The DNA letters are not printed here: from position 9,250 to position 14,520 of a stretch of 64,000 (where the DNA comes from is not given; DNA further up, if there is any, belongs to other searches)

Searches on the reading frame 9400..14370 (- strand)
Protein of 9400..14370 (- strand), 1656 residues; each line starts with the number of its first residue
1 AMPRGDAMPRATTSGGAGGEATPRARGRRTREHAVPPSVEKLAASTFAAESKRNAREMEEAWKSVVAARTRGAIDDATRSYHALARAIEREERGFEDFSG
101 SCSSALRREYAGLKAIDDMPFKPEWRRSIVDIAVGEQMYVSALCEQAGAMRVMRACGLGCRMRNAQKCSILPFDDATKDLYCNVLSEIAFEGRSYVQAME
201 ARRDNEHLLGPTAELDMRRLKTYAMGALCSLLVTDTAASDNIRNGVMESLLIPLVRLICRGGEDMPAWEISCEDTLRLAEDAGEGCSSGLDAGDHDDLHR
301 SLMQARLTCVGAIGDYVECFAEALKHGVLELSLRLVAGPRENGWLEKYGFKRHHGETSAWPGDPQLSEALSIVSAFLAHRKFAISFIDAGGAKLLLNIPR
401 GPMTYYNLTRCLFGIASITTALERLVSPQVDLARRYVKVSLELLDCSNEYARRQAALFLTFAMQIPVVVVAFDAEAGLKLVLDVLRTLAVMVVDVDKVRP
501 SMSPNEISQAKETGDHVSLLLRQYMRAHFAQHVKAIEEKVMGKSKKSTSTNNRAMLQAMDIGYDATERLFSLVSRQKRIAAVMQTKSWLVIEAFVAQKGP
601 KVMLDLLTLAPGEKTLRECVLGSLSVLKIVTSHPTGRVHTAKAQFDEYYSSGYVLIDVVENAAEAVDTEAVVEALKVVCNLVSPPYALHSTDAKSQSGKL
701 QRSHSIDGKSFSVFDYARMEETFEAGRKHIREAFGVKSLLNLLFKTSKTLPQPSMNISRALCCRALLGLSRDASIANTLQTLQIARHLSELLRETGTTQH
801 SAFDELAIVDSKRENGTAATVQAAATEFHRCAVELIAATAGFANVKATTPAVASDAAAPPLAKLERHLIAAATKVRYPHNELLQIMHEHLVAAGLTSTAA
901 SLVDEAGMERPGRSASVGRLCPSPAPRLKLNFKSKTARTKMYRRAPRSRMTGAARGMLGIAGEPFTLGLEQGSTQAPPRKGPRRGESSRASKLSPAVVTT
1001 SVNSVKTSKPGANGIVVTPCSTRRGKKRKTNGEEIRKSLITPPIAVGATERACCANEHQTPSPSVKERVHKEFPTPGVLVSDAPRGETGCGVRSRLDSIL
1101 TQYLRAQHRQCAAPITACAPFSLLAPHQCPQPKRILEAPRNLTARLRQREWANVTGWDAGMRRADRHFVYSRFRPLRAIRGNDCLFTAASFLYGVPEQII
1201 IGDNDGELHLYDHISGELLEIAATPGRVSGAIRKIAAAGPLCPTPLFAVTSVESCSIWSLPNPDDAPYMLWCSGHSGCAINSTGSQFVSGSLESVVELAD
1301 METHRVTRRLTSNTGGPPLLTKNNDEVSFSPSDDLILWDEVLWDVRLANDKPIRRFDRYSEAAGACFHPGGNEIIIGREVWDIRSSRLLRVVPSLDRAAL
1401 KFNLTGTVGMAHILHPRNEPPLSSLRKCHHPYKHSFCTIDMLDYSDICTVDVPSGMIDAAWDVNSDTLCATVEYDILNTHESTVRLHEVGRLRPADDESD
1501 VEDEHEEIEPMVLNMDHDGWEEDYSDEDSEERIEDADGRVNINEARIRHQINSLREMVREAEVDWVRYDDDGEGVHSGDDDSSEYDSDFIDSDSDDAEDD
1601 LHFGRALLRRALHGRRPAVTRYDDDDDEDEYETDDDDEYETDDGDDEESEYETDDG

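Call 49: search_protein_families(library=pfam, proteins=[window:9400-14370:-], max_evalue=0.001)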
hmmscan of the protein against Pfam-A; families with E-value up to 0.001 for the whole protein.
window:9400-14370:- (1656 aa): 1 family
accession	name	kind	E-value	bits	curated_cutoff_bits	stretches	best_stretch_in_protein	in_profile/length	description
PF25174.1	Beta-prop_THOC3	-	0.00043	19.8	305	0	1279-1382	9-116/272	THOC3 beta-propeller domain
